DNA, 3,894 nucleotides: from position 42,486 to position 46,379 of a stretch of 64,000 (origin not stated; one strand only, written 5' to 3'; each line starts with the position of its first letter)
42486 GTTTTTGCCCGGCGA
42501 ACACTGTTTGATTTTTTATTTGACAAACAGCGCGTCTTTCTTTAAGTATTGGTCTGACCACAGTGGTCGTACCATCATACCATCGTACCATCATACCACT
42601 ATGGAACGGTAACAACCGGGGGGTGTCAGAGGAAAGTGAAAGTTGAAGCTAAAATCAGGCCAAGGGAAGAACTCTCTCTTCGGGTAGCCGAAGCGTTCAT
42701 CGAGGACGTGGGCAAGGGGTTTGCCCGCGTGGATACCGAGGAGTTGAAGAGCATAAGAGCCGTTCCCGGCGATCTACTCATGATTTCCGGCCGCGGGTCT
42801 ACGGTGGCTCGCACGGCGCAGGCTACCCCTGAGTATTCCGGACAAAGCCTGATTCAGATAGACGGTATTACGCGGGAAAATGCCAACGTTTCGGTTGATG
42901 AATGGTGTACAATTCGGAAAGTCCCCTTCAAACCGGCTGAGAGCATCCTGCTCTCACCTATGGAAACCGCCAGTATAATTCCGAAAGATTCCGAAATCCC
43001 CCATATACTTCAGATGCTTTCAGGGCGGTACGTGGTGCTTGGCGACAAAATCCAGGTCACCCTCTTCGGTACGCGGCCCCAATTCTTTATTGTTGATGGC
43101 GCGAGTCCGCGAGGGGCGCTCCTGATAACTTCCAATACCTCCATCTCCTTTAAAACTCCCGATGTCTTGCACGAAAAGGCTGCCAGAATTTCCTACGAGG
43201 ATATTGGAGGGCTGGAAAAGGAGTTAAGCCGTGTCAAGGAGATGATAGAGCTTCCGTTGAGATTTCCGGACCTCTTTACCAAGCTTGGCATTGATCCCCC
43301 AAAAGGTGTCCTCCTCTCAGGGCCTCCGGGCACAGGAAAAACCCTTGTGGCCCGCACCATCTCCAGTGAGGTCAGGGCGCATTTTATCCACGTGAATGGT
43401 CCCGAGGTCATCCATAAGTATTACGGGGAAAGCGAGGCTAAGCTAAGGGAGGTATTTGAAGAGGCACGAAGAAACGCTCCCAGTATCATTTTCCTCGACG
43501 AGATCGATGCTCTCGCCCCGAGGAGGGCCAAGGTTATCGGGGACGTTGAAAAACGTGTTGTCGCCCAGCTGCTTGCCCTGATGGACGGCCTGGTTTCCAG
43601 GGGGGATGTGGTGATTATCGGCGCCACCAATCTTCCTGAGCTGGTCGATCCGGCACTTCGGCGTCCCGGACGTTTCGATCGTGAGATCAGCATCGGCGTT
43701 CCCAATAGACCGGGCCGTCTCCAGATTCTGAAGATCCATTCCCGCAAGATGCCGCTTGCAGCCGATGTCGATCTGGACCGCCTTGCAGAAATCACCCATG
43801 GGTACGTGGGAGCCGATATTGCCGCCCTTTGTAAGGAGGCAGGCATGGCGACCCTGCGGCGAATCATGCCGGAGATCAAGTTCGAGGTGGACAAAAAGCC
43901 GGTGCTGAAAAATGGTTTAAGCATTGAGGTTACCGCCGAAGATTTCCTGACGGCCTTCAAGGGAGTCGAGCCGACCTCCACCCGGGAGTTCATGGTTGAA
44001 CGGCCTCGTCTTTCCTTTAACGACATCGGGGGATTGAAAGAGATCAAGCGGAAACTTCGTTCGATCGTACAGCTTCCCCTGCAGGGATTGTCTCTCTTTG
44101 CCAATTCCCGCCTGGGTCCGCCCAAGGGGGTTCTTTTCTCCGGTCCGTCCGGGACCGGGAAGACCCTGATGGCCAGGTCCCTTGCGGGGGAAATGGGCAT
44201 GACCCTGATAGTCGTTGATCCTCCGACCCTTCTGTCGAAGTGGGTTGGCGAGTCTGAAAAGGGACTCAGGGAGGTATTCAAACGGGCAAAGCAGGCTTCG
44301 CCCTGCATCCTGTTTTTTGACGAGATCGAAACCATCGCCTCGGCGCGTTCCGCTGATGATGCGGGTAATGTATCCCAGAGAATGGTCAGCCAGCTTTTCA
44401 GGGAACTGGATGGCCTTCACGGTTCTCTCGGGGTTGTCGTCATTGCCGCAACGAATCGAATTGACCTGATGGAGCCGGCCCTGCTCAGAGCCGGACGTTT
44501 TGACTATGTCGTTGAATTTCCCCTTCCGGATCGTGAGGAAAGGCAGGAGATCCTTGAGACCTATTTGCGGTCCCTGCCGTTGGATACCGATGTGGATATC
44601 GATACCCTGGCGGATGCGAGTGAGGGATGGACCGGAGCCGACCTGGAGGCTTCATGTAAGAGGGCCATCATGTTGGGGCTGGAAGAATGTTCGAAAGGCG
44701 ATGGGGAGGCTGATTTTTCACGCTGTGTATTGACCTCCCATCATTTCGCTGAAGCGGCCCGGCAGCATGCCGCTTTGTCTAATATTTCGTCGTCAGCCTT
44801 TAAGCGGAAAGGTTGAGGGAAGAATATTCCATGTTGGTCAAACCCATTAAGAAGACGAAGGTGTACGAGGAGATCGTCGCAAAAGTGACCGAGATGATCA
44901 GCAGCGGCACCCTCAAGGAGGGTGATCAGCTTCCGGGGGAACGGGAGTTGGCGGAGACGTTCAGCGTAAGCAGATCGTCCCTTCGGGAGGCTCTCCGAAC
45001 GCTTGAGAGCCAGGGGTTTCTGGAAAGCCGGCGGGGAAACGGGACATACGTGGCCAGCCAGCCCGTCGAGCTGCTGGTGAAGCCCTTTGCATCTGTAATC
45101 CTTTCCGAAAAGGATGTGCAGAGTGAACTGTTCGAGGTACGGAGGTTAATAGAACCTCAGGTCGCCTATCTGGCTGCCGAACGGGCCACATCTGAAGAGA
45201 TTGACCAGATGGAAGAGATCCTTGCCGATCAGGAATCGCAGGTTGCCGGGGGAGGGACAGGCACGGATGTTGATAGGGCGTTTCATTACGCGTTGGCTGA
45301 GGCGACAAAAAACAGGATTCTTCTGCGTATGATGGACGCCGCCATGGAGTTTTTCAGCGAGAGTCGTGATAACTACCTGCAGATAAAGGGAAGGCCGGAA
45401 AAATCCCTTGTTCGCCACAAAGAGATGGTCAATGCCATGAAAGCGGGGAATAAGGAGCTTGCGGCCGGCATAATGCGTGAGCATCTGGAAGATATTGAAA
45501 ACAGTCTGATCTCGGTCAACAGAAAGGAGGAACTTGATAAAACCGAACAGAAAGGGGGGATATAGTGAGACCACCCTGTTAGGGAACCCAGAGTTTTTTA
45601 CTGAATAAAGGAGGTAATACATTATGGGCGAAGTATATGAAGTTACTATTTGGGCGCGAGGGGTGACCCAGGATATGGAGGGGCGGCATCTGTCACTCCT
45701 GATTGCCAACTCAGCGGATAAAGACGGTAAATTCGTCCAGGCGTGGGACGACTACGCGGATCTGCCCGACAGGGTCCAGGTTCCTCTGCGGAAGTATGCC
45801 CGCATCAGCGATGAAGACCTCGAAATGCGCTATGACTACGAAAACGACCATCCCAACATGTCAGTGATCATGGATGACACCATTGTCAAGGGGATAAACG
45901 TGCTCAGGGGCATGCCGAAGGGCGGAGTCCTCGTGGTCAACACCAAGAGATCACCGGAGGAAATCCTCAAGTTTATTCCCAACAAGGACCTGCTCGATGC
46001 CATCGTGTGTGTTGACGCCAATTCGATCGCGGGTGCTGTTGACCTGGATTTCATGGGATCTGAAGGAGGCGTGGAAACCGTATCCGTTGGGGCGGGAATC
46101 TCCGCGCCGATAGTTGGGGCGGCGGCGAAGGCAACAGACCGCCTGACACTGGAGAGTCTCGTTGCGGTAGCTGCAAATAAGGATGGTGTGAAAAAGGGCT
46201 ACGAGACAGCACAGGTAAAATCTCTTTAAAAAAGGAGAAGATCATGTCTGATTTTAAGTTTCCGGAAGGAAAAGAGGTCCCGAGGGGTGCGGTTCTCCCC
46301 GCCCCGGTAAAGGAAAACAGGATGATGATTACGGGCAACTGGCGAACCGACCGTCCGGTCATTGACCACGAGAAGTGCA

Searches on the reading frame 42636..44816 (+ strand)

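Call 8: search_protein_families(library=pfam, proteins=[window:42636-44816:+], max_evalue=0.01)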
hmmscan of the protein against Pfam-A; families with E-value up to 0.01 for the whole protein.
window:42636-44816:+ (726 aa): 37 families (the best 25 are shown)
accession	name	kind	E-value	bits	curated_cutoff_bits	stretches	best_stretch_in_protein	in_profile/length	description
PF00004.35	AAA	-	1.4e-85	284.8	21.2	2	225-354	1-130/131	ATPase family associated with various cellular activities (AAA)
PF17862.7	AAA_lid_3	-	4.9e-27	93.5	27.2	2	377-417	1-41/45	AAA+ lid domain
PF02359.24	CDC48_N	-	1.6e-16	60.6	35.1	1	15-96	2-83/85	Cell division protein 48 (CDC48), N-terminal domain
PF07724.20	AAA_2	-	3.2e-12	47.2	27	2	499-578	6-90/166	AAA domain (Cdc48 subfamily)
PF13191.12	AAA_16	-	4.9e-12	47.1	32.6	1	222-327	24-136/167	AAA ATPase domain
PF05496.18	RuvB_N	-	1.7e-11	44.6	27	2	224-296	35-99/159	Holliday junction DNA helicase RuvB P-loop domain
PF13671.12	AAA_33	-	4e-10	40.6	27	2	225-333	2-80/143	AAA domain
PF07728.20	AAA_5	-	3.9e-09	37.1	22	1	224-295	1-80/139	AAA domain (dynein-related subfamily)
PF13401.12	AAA_22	-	4.5e-09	37.1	27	1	225-257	8-43/130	AAA domain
PF13173.12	AAA_14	-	1.1e-08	35.5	27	1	225-293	5-74/129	AAA domain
PF06068.19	TIP49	-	1.4e-07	31.5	23.8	1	223-268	51-98/347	TIP49 P-loop domain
PF20720.3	nSTAND3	-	2.1e-07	31.2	27.2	1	225-266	20-64/155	Novel STAND NTPase 3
PF23902.1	AAA_lid_PRS2_C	-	4.9e-07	30.2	34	1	361-396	4-39/73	PRS2 AAA+ lid C-terminal domain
PF13521.12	AAA_28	-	1.6e-06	28.9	27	0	225-277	2-50/164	AAA domain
PF00158.32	Sigma54_activat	-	2.5e-06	27.7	20.2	0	223-257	23-60/168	Sigma-54 interaction domain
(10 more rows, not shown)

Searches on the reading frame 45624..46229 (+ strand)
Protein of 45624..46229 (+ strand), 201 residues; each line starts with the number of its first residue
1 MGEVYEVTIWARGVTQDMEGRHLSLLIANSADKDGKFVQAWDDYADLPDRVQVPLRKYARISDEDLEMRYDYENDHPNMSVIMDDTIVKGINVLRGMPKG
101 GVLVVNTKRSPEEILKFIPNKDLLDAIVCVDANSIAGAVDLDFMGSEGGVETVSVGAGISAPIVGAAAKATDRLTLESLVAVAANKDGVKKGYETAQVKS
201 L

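Call 51: search_protein_families(library=pfam, proteins=[window:45624-46229:+], max_evalue=0.0001)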
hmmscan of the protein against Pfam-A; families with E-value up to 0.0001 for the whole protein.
window:45624-46229:+ (201 aa): 1 family
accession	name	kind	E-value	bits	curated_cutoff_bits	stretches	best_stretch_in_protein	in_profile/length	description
PF01558.24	POR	-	1.5e-09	38.7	27.4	1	24-184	9-151/173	Pyruvate ferredoxin/flavodoxin oxidoreductase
